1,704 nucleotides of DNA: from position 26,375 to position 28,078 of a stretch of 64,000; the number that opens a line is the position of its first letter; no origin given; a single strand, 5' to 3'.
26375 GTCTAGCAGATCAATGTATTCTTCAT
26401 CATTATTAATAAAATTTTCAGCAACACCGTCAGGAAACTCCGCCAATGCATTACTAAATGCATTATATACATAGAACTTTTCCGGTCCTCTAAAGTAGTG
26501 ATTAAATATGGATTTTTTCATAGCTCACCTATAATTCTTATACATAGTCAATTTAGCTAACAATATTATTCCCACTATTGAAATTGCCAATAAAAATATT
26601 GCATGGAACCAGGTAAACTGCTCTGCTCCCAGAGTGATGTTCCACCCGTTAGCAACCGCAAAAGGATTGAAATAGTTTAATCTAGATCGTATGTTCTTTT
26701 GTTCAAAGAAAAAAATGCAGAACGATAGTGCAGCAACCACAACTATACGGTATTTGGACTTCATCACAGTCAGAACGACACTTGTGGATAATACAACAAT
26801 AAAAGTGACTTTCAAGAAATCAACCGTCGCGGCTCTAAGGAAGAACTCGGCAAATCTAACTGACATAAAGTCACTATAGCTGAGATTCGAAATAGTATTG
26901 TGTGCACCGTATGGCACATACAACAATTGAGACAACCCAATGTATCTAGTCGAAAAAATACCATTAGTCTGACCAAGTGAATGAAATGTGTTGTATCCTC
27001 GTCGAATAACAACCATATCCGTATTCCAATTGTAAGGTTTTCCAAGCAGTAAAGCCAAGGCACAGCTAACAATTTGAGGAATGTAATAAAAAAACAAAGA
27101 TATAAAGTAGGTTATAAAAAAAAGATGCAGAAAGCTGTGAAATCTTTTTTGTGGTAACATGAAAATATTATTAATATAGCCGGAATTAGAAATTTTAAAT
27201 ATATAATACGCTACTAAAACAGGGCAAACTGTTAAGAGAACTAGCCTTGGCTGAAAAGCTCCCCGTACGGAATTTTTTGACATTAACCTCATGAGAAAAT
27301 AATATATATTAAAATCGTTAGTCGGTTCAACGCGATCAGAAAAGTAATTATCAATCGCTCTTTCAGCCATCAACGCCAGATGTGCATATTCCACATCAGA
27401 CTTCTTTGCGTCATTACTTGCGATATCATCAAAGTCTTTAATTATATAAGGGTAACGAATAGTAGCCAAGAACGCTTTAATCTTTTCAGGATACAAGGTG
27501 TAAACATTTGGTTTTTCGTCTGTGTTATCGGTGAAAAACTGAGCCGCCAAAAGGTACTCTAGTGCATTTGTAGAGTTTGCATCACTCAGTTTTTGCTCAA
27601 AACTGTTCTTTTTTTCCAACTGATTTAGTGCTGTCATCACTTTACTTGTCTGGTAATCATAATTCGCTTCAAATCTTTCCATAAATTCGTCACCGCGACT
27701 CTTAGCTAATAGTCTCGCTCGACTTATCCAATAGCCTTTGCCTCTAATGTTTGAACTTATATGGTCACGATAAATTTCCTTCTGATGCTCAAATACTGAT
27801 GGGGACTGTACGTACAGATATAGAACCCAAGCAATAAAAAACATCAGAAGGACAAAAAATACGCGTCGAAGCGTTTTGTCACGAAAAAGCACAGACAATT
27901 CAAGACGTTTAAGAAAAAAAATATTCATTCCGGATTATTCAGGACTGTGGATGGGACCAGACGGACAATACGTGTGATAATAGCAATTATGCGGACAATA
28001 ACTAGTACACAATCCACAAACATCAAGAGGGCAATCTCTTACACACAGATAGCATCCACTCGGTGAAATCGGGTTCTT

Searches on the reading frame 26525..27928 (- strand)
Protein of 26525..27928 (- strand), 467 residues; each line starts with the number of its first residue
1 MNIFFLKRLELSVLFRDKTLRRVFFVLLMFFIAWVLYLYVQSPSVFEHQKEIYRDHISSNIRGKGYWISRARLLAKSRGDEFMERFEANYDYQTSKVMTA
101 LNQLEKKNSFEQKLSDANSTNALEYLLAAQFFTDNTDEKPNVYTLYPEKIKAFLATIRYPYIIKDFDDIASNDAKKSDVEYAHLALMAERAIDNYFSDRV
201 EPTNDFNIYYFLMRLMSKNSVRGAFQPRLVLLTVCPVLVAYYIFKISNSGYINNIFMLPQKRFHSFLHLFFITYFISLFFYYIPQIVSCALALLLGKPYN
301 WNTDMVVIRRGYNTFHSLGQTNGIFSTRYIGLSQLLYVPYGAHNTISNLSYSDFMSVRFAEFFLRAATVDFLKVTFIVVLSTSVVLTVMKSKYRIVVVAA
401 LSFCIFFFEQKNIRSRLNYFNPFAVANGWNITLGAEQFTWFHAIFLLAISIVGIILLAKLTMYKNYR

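Call 3: search_protein_families(library=pfam, proteins=[window:26525-27928:-], max_evalue=0.01)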
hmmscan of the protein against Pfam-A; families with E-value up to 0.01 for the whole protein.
window:26525-27928:- (467 aa): 0 families

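Call 4: search_protein_families(library=ncbifam, proteins=[window:26525-27928:-], max_evalue=0.01)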
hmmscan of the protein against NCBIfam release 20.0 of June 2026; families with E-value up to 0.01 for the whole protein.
window:26525-27928:- (467 aa): 0 families

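Call 33: search_protein_families(library=pfam, alignment_id=A3, max_evalue=10)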
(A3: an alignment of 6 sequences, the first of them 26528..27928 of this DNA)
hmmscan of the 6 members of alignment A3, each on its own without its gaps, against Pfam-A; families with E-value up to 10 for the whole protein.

A. member 1, window:26528-27928:- (467 aa): 0 families

B. families by the number of members that match (of 6 scanned): 6 families
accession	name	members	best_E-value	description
PF12730.13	ABC2_membrane_4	1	0.00039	ABC-2 family transporter protein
PF12916.12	DUF3834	1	0.0037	Protein of unknown function (DUF3834)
PF23051.1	DUF7040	1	0.0094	Domain of unknown function (DUF7040)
PF20304.3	Sp-CxC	1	0.027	Small protein from certain CxC ATPase-based DNA modification systems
PF17591.7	UL41A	1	0.063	Herpesvirus UL41A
PF11808.13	PhoR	1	2.7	Phosphate regulon sensor protein PhoR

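Call 103: predict_structure(protein=window:26528-27928:-)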
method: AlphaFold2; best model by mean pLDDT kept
length: 467 residues; sequences in the alignment: 1
mean_pLDDT: 41.0   pTM: 0.21
mean pLDDT of the five models: 41.0, 40.6, 39.9, 39.6, 38.7
residues with pLDDT >= 90: 0; 70-90: 10; 50-70: 72; < 50: 385
segments of 3 or more residues with pLDDT < 50: 1-10, 40-43, 45-97, 109-294, 296-386, 406-438, 440-443
pLDDT, mean of each block of 10 residues (from residue 1): 44 64 69 60 44 32 27 30 37 49 51 42 40 35 42 39 34 34 39 35 34 37 34 38 35 34 44 45 44 45 34 35 30 25 25 29 34 45 47 54 48 39 32 41 53 64 60
secondary structure, 60 per line:
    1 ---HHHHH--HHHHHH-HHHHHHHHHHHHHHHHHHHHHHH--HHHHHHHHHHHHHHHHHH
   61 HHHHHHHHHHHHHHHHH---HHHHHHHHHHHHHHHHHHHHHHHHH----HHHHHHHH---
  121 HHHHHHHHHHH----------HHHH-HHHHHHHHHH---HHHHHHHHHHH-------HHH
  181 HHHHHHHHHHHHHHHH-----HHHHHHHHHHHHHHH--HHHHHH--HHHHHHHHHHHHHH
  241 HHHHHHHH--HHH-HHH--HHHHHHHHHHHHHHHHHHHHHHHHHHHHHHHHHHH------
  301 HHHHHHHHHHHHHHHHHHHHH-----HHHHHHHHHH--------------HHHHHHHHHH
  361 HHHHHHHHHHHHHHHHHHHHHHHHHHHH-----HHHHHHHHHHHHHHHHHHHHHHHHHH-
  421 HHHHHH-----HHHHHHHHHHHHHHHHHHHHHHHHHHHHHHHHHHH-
elements in order: H4-8 H11-16 H18-40 H43-77 H81-105 H110-117 H121-131 H142-145 H147-156 H160-170 H178-196 H202-216 H219-224 H227-248 H260-294 H301-321 H327-336 H351-388 H394-419 H421-426 H432-466
